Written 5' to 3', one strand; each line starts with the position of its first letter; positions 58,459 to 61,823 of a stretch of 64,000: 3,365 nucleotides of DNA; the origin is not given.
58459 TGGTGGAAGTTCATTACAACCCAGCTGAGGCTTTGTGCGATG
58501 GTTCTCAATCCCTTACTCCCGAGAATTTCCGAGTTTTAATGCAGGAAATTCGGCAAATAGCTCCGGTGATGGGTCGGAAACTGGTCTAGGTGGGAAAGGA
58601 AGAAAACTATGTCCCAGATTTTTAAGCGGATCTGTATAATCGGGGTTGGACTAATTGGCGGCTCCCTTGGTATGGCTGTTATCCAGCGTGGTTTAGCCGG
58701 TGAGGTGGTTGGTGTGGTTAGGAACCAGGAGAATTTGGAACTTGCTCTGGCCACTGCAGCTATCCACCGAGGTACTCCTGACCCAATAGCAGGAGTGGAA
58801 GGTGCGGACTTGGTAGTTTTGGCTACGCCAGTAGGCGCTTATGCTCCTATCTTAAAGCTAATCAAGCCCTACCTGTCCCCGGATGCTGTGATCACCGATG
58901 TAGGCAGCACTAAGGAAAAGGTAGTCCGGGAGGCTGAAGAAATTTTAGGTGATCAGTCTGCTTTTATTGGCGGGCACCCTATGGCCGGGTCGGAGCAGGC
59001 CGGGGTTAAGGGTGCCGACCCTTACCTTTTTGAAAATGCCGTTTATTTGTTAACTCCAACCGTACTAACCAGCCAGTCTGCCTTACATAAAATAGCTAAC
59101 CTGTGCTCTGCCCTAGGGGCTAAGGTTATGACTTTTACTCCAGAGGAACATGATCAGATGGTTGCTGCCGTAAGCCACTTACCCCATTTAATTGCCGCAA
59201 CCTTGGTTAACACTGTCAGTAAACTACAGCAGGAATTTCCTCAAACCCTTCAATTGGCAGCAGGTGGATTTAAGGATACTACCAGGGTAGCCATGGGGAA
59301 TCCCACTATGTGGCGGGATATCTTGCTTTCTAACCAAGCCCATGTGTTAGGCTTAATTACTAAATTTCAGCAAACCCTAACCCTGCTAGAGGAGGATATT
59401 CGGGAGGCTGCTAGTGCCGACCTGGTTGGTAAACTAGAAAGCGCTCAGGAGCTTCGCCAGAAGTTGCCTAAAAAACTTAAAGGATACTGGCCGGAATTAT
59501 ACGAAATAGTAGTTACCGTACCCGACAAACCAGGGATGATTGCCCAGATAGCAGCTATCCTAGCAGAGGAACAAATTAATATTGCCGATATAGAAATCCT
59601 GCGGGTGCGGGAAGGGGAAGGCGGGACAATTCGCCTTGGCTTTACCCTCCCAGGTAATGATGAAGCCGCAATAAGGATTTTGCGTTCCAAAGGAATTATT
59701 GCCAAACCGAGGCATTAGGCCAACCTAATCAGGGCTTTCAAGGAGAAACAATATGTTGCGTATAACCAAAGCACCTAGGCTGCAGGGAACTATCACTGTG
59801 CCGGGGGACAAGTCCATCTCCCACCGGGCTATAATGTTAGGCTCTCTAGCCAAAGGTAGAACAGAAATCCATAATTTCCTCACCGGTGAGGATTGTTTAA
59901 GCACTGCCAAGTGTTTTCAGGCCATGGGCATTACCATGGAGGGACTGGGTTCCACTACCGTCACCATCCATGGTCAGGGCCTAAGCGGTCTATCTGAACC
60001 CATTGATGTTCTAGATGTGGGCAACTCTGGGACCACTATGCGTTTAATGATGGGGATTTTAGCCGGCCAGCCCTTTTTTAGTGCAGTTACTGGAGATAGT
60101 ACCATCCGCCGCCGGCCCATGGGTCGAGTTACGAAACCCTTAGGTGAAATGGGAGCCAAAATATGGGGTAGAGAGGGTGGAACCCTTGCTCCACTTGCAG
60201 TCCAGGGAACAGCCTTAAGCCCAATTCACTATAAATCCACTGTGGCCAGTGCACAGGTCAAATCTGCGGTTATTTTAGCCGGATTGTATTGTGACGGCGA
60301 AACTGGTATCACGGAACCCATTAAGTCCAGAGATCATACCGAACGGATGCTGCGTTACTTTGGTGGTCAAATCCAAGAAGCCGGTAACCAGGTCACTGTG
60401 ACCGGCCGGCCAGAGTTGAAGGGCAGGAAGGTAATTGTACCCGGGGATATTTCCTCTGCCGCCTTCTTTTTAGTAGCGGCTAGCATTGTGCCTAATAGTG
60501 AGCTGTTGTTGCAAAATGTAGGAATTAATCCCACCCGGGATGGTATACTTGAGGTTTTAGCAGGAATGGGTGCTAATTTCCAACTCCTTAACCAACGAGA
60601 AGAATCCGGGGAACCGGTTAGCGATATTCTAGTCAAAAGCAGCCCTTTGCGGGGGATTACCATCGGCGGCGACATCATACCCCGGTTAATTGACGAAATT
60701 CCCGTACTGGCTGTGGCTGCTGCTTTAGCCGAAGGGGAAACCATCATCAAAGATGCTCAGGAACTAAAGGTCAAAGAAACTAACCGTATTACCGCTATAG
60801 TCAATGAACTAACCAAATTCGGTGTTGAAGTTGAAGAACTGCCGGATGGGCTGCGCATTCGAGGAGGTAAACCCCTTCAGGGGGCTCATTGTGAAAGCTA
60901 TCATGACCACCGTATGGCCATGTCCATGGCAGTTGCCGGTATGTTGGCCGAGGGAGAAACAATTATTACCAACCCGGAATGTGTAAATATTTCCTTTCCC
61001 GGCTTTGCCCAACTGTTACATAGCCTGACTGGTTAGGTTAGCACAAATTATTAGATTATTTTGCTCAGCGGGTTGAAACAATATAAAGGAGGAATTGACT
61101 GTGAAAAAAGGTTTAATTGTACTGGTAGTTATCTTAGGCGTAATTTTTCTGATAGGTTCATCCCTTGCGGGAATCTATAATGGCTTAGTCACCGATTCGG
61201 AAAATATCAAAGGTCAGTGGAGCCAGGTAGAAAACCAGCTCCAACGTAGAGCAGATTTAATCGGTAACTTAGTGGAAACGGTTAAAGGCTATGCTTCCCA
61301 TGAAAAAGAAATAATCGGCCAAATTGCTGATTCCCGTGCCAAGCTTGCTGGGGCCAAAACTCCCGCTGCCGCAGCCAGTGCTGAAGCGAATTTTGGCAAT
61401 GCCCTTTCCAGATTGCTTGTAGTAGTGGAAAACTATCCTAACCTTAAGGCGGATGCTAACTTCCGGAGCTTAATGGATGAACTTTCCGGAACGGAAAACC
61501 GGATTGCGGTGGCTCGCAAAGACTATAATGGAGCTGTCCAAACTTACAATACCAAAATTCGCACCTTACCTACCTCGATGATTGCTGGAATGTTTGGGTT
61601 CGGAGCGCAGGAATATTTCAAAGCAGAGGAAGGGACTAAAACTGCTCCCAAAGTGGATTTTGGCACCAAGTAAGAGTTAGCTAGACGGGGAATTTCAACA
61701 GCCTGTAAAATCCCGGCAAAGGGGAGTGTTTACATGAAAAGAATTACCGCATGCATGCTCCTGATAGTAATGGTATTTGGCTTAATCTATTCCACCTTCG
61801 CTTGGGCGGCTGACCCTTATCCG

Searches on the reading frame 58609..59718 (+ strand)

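Call 28: search_protein_families(library=ncbifam, max_evalue=1e-30, proteins=[window:58609-59718:+])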
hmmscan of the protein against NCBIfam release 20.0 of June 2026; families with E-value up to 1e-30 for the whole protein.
window:58609-59718:+ (369 aa): 13 families
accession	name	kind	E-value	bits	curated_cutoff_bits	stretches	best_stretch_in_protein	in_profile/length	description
NF005107.0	PRK06545.1-5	equivalog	2.2e-102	342.7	414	1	6-361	3-359/367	prephenate dehydrogenase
NF011381.1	PRK14806.1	equivalog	1.3e-80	271.6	902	1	4-289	2-287/733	bifunctional prephenate dehydrogenase/3-phosphoshikimate 1-carboxyvinyltransferase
NF005106.0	PRK06545.1-4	equivalog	6.3e-77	259.3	569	1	6-358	2-355/363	prephenate dehydrogenase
NF005694.0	PRK07502.1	equivalog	2.6e-74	250.3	409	1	2-283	3-285/310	prephenate/arogenate dehydrogenase family protein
NF005105.0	PRK06545.1-3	equivalog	3.6e-71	239.9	524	1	6-359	3-357/367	prephenate dehydrogenase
NF005104.0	PRK06545.1-1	equivalog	4.6e-70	236.6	713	1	6-346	3-343/366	prephenate dehydrogenase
NF005650.0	PRK07417.1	equivalog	2.2e-69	233.9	290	1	6-286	2-278/281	prephenate/arogenate dehydrogenase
NF006307.0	PRK08507.1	equivalog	1.6e-59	201.4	295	1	7-284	2-273/275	prephenate dehydrogenase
NF005111.0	PRK06545.2-3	equivalog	1.3e-54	185.6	344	1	6-334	14-339/371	prephenate dehydrogenase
NF005112.0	PRK06545.2-4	subfamily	2.9e-50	171.3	294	1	6-331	3-321/356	prephenate dehydrogenase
NF005108.0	PRK06545.1-6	equivalog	1.1e-47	162.6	327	1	5-269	10-269/321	prephenate dehydrogenase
NF005109.0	PRK06545.2-1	equivalog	2e-44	152.2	397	1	9-340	5-335/361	prephenate dehydrogenase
NF005110.0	PRK06545.2-2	equivalog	7.2e-37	127.5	385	1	7-333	72-390/423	prephenate dehydrogenase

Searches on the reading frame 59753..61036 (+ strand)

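Call 28: search_protein_families(library=ncbifam, max_evalue=1e-30, proteins=[window:59753-61036:+])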
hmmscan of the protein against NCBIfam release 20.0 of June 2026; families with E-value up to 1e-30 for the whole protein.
window:59753-61036:+ (427 aa): 3 families
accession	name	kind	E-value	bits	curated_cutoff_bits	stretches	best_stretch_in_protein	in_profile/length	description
NF011381.1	PRK14806.1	equivalog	3.1e-156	521.6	902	1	3-423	305-724/733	bifunctional prephenate dehydrogenase/3-phosphoshikimate 1-carboxyvinyltransferase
TIGR01356.1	aroA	equivalog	8.4e-130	433.3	287.25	1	12-426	1-413/415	3-phosphoshikimate 1-carboxyvinyltransferase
NF008816.0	PRK11860.1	equivalog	1.1e-48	165.8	943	1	9-425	14-435/662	bifunctional 3-phosphoshikimate 1-carboxyvinyltransferase/cytidylate kinase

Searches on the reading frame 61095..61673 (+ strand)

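Call 28: search_protein_families(library=ncbifam, max_evalue=1e-30, proteins=[window:61095-61673:+])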
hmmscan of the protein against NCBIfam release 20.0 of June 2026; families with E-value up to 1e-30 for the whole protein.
window:61095-61673:+ (192 aa): 1 family
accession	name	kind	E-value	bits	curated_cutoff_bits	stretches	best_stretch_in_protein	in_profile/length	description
NF040966.1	MamQ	equivalog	2.7e-34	118.5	250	0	92-188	104-203/221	magnetosome protein MamQ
